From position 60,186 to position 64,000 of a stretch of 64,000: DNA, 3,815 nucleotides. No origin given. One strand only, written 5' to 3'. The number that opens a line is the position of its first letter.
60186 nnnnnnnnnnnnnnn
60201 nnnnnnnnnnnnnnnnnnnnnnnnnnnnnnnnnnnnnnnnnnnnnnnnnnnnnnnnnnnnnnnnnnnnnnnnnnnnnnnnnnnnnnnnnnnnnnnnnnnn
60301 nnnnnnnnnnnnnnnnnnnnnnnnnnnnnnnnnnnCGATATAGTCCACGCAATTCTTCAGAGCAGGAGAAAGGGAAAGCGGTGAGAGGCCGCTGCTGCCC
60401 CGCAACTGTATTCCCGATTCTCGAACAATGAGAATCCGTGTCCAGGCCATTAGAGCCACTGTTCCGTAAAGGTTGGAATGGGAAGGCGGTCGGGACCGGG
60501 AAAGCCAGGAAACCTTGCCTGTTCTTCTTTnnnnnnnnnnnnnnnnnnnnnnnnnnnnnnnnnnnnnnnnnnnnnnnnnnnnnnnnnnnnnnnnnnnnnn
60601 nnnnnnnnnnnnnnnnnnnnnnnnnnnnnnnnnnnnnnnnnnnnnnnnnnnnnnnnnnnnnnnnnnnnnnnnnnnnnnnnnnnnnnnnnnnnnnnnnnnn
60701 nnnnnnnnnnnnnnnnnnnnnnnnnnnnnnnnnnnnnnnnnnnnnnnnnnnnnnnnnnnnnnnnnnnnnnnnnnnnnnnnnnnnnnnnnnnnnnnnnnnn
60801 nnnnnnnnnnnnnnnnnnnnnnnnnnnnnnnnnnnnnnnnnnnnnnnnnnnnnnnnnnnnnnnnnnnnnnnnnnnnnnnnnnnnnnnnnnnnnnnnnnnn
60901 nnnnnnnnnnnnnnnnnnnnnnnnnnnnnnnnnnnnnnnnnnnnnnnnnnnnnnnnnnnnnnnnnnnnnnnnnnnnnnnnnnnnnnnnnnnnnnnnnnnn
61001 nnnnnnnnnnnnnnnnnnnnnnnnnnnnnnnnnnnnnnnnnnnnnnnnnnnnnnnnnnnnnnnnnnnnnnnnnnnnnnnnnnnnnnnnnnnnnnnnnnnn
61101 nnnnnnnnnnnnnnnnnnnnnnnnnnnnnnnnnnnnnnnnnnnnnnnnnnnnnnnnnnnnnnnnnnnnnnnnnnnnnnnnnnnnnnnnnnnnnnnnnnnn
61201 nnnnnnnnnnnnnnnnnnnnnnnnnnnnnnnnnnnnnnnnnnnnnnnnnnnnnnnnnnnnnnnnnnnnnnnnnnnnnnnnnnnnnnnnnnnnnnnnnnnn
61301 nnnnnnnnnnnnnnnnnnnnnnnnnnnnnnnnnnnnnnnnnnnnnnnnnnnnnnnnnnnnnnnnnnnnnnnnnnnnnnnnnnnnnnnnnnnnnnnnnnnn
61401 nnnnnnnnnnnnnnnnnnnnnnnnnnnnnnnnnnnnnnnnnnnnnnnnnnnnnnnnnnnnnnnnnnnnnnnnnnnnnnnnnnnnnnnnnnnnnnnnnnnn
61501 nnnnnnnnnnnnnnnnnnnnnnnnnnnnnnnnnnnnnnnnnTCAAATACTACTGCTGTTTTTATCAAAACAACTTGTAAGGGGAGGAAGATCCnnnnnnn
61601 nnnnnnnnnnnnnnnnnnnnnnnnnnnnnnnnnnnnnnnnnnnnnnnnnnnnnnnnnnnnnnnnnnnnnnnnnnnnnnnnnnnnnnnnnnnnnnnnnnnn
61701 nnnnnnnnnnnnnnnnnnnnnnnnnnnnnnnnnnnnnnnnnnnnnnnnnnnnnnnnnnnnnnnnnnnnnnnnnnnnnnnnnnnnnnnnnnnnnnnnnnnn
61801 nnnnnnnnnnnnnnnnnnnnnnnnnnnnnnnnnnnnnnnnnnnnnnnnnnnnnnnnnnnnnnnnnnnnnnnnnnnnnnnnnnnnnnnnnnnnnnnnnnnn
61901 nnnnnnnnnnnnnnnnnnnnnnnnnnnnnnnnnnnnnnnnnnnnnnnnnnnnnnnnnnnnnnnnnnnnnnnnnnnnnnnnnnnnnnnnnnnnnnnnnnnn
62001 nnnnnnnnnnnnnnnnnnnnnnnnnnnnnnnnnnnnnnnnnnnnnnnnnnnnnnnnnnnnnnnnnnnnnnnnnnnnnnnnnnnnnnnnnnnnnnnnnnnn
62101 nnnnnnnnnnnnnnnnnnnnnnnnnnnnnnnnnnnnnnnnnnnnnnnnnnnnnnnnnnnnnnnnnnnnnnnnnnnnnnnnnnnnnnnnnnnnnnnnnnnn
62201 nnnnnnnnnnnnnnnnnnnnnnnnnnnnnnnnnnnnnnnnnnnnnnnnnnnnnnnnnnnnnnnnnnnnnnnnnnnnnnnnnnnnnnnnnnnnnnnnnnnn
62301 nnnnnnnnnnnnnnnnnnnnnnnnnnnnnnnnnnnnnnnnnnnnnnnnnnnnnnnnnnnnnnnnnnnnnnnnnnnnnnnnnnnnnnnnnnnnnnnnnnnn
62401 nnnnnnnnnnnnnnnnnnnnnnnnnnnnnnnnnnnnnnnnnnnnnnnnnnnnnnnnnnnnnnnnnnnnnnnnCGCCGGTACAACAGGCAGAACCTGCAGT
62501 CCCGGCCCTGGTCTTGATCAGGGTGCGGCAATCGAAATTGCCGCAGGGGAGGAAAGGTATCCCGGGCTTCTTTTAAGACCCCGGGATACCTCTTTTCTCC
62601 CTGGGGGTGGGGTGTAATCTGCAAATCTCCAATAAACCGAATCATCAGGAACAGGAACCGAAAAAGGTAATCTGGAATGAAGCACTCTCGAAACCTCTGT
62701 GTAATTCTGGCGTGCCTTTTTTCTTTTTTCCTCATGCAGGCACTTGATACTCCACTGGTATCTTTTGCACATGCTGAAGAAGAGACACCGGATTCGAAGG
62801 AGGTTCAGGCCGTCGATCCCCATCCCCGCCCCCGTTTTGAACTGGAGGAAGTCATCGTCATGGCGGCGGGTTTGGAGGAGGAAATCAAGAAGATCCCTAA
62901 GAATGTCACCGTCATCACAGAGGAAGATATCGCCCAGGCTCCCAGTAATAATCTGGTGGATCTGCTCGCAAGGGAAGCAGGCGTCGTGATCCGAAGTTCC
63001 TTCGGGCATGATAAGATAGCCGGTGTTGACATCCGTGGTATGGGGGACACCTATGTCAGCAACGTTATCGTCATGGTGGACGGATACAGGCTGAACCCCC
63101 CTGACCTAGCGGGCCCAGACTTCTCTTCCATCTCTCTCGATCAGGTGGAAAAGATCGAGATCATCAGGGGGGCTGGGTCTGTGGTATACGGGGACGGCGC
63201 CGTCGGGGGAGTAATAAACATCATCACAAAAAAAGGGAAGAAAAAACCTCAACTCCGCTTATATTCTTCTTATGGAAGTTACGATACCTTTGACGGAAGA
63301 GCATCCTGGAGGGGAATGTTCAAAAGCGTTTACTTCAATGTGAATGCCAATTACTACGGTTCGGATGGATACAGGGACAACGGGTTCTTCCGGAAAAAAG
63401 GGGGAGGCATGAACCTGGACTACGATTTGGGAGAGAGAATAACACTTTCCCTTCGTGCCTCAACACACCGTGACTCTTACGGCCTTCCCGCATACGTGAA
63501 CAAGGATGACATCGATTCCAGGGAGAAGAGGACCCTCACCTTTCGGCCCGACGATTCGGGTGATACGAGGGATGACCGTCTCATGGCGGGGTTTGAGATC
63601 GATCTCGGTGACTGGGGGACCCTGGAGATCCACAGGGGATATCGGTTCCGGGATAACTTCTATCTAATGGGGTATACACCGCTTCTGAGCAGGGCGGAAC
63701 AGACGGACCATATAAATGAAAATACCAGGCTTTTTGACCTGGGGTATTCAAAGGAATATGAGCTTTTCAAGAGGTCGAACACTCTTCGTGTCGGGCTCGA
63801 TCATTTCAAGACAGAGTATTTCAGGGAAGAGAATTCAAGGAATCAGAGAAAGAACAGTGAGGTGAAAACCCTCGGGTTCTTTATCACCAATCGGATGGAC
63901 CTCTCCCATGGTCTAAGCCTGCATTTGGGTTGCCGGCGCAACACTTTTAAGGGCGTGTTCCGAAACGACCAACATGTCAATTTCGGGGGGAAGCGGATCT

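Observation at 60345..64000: Second B12 riboswitch controlling PEP-CTERM-anchored surface proteins (one DUF4465-like) and a TonB-dependent receptor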

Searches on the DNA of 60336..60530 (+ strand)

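Call 27: build_rna_model(alignment_id=A2)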
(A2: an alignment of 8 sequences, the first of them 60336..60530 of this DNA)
Model R1 built from alignment A2 (8 sequences, 282 columns); structure: RNAalifold consensus.
model positions 213; base pairs 3; branch points 0; effective number of sequences 8; information 0.539 bits per position. Calibrated on 0.2 Mb of random sequence (short: E-values are rough).
structure used (alignment columns):
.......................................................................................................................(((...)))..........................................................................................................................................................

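Call 30: search_with_rna_model(model_id=R1, sources=[window, L002, L003, L004, L005, L006, L007, L008, L009, L010, L011, L012, L013, L014, L015, L016, L017, L018, L019, L020, L021, L022, L023, L024, L025, L026, L027, L028, L029, L030, L031, L032, L033, L034, L035, L036, L037, L038, L039, L040, L041, L042, L043, L044, L045, L046, L047, L048, L049, L050, L051, L052, L053, L054, L055, L056, L057, L058, L059, L060, L061, L062, L063, L064, L065, L066, L067, L068, L069, L070, L071, L072, L073, L074, L075, L076, L077, L078, L079, L080, L081], max_evalue=1)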
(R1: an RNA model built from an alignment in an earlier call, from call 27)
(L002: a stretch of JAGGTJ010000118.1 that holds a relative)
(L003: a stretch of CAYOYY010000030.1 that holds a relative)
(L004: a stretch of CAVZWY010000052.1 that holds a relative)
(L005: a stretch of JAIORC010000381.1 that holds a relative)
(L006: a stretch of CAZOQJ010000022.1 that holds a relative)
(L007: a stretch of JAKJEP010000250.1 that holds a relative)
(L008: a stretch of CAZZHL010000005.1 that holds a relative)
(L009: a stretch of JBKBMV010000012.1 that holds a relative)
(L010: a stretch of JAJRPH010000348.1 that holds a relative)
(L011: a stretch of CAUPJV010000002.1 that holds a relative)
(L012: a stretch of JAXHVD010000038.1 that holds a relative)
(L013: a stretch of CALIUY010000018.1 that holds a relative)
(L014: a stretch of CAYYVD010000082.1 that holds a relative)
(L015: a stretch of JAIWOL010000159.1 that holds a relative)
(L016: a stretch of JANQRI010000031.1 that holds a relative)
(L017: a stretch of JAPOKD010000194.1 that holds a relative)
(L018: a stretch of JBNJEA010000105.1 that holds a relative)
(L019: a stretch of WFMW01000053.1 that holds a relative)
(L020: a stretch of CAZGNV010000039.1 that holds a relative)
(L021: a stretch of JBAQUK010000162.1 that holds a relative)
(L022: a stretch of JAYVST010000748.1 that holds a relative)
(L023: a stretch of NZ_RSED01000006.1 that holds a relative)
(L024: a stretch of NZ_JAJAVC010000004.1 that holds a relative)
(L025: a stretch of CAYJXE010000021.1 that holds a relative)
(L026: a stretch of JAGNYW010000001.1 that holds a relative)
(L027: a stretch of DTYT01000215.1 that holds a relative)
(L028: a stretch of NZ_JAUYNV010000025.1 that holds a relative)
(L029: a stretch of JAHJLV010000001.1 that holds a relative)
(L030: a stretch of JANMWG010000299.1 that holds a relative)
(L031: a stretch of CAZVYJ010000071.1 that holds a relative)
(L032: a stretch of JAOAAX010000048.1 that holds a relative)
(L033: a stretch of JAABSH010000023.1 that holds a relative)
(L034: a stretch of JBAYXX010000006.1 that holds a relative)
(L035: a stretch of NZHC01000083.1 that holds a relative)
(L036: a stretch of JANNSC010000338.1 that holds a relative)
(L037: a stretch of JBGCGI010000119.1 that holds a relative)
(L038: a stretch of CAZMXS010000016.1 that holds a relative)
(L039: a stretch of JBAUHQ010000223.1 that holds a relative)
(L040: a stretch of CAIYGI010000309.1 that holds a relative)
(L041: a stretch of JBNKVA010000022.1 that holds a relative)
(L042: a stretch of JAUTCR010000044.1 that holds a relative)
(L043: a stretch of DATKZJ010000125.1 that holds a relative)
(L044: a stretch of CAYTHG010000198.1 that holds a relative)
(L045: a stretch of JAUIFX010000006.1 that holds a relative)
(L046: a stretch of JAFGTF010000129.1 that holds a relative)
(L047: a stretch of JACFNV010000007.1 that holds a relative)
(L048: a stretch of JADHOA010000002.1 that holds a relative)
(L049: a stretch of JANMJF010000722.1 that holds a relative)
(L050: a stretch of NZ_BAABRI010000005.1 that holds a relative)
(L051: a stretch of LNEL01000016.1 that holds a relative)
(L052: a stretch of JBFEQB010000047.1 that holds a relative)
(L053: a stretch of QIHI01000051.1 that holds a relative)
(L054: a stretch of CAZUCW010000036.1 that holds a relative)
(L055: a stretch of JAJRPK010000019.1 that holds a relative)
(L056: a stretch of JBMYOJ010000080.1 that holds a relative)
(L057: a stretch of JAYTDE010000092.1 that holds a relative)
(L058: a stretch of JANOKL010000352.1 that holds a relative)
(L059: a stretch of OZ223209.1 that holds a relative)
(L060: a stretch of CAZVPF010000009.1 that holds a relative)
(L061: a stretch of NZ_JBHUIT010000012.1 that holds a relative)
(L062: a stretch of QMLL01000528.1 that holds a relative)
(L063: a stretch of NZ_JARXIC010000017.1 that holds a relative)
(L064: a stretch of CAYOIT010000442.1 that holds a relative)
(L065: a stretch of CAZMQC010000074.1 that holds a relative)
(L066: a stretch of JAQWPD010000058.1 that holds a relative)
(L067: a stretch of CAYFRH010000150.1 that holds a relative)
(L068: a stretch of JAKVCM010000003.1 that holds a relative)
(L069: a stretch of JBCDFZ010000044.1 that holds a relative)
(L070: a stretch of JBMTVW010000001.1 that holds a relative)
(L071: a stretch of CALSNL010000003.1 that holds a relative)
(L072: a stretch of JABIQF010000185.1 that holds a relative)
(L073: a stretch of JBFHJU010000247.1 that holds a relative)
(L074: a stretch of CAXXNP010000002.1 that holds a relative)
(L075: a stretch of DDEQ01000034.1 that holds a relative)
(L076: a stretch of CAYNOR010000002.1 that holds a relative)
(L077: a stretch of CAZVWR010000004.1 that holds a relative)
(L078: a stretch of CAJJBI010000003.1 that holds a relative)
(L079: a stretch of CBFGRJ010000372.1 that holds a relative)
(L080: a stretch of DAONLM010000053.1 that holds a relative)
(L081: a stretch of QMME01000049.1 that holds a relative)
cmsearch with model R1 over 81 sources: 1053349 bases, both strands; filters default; matches with E-value up to 1: 66.
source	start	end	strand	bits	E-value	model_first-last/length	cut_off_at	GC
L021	4740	4920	+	130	7.8e-31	1-213/213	no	0.53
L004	6671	6893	+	129.5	1e-30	1-213/213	no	0.61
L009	7576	7818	+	127.5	3.3e-30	1-213/213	no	0.61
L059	4780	4957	+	126.4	6.3e-30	1-213/213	no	0.59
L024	7626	7847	+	120.5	2e-28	1-213/213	no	0.51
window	60336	60533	+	108.8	1.7e-25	1-213/213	no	0.54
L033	4770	4940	+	98.2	8.5e-23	1-213/213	no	0.52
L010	1093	1273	+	94.8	6e-22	1-213/213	no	0.46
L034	3758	3927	+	86.9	5.9e-20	1-213/213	no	0.51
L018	4595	4783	+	86.4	7.8e-20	1-213/213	no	0.53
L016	5471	5678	+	84.8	2e-19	1-213/213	no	0.49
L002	1939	2120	+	79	5.9e-18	1-213/213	no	0.53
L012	4798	4983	-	74.5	8e-17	1-213/213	no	0.57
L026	7646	7865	+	70.5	8.3e-16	1-213/213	no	0.65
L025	7518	7744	+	66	1.1e-14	1-213/213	no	0.68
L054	7535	7772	+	62.8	7.4e-14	1-213/213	no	0.61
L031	6657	6852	+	62.6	8.4e-14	1-213/213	no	0.61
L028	7649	7874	+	61.3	1.8e-13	1-213/213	no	0.65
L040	5013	5231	+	61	2.1e-13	1-213/213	no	0.49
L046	2581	2786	+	60.9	2.3e-13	1-213/213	no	0.53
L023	7501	7744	+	58.9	7.2e-13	1-213/213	no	0.67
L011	7528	7766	+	58.5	8.9e-13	1-213/213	no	0.66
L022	877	1092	+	56.9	2.4e-12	1-213/213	no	0.62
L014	2950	3168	+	56.6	2.7e-12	1-213/213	no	0.62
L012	7894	8100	-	56.1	3.6e-12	1-213/213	no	0.55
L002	3203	3429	+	55.3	5.8e-12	1-213/213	no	0.46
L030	3650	3872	+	49.5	1.7e-10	1-213/213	no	0.63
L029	6744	6965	+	48.7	2.8e-10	1-213/213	no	0.5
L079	2430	2616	+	48.4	3.3e-10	1-213/213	no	0.64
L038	6886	7058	+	47.7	4.9e-10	1-213/213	no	0.65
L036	218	451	+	45.6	1.6e-09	1-213/213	no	0.65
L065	3973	4167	+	39.6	5.5e-08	1-213/213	no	0.48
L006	6942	7158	+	38.4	1.1e-07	1-213/213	no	0.53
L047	5481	5653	+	37.7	1.6e-07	1-213/213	no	0.69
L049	1810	2015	+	37.3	2.1e-07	1-213/213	no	0.58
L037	1196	1433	+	37.1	2.3e-07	1-213/213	no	0.52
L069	5439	5638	+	36.1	4.2e-07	1-213/213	no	0.65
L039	6607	6846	+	36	4.3e-07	1-213/213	no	0.56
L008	6892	7138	+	35.9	4.6e-07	1-213/213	no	0.51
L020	2894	3154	+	32.7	2.9e-06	1-213/213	no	0.54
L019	4308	4519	+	32.6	3.2e-06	1-213/213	no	0.44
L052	4865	5004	+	31.6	5.8e-06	53-213/213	no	0.58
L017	4099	4333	+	31.2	7.3e-06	1-213/213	no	0.5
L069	1694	1866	+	30.3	1.2e-05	1-213/213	no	0.65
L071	5275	5495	+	29.6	1.9e-05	1-213/213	no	0.49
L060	7387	7587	+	29.5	2e-05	1-213/213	no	0.49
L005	970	1145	+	28.1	4.4e-05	1-213/213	no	0.54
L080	398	613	+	27.8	5.1e-05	1-213/213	no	0.36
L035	6764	7000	+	27.6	5.9e-05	1-213/213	no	0.52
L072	5272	5492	+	27.3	7.1e-05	1-213/213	no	0.48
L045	5523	5751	+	25.8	0.00016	1-213/213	no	0.69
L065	6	159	+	25.8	0.00017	48-213/213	no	0.49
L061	4826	5006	+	25.5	0.0002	1-213/213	no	0.57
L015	3994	4173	+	23.7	0.00055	1-213/213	no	0.56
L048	100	311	+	23.3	0.0007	1-213/213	no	0.52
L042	4907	5117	+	22.5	0.0011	1-213/213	no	0.58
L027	6116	6284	+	22.2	0.0014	52-213/213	no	0.69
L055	5404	5618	+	21.9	0.0016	1-213/213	no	0.43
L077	4189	4368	+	21.4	0.0022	1-213/213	no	0.48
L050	4788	4963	+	20.7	0.0032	1-213/213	no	0.61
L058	1254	1415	+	15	0.09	53-213/213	no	0.6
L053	4928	5041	+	14.9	0.093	1-213/213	no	0.5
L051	5544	5726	+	14.9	0.094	1-213/213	no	0.64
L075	6280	6415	+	14.8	0.1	1-213/213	no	0.47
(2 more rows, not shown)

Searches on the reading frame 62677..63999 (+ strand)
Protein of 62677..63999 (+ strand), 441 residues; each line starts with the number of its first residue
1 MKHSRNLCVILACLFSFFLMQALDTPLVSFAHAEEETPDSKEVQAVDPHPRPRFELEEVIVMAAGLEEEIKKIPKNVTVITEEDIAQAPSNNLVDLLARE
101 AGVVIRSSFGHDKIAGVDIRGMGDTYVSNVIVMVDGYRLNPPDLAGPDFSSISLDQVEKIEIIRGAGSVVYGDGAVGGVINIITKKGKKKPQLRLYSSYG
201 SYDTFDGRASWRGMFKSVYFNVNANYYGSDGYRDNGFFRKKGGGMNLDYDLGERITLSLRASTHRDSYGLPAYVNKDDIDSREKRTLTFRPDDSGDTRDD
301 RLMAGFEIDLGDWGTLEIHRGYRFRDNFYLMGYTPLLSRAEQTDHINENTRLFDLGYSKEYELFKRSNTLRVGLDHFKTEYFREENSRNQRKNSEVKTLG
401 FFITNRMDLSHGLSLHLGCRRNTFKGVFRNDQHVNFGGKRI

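Call 55: search_protein_families(library=pfam, proteins=[window:62677-63999:+], max_evalue=0.01)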
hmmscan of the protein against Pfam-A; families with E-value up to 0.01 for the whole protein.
window:62677-63999:+ (441 aa): 1 family
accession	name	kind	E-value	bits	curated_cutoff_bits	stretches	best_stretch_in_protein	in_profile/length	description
PF07715.20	Plug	-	1.1e-24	87.4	23.9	1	70-179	2-107/107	TonB-dependent Receptor Plug Domain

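Call 56: search_protein_families(library=ncbifam, proteins=[window:62677-63999:+], max_evalue=0.01)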
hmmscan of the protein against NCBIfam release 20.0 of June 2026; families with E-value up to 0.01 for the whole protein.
window:62677-63999:+ (441 aa): 34 families (the best 25 are shown)
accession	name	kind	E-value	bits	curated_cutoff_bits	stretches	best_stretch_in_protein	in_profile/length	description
TIGR01779.1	TonB-B12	equivalog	2.8e-31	108.7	599.7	1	56-233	28-203/614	TonB-dependent vitamin B12 receptor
NF049946.1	TonB_dep_CU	exception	1.5e-28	99.5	700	1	24-269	11-260/683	TonB-dependent receptor, CU motif-type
TIGR01783.1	TonB-siderophor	subfamily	1.6e-27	96.4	223.5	1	72-271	1-198/649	TonB-dependent siderophore receptor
NF049947.1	TonB_dep_PCPU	exception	2.2e-27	95.6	800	1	47-275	27-259/685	TonB-dependent receptor, PCPU motif-type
NF049945.1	TonB_dep_FCYXU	equivalog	2.4e-26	92.6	825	1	40-431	33-415/697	TonB-dependent receptor, FCYXU motif-type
NF007926.1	PRK10641.1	equivalog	2.8e-26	92.2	836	1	57-232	28-200/617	TonB-dependent vitamin B12 receptor BtuB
TIGR01785.1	TonB-hemin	subfamily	6e-23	81.2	316.85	1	56-187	1-131/677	TonB-dependent heme/hemoglobin receptor family protein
NF007478.2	PRK10064.1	equivalog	7.9e-22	77.3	745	1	57-191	31-164/663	catecholate siderophore receptor CirA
NF010010.0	PRK13483.1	equivalog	2e-21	75.7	927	1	54-190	31-168/660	ligand-gated channel protein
NF049944.1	TonB_dep_PUIUD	equivalog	2.1e-20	72.6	850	1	13-236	10-226/686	TonB-dependent receptor, PUIUD motif-type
TIGR01786.1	TonB-hemlactrns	subfamily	1.3e-19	70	323.75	1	68-187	16-136/719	TonB-dependent hemoglobin/transferrin/lactoferrin family receptor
TIGR04056.1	OMP_RagA_SusC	subfamily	3.1e-18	65.5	368.25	1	55-199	77-219/981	SusC/RagA family TonB-linked outer membrane protein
NF010038.0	PRK13513.1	equivalog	1.2e-17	63.7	942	1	56-193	35-173/659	ligand-gated channel protein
NF010048.1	PRK13524.1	subfamily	2e-17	62.9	493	1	27-191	10-182/744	FepA family TonB-dependent siderophore receptor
NF010051.0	PRK13528.1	subfamily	2.5e-17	62.4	583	1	57-192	34-179/727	FepA family TonB-dependent siderophore receptor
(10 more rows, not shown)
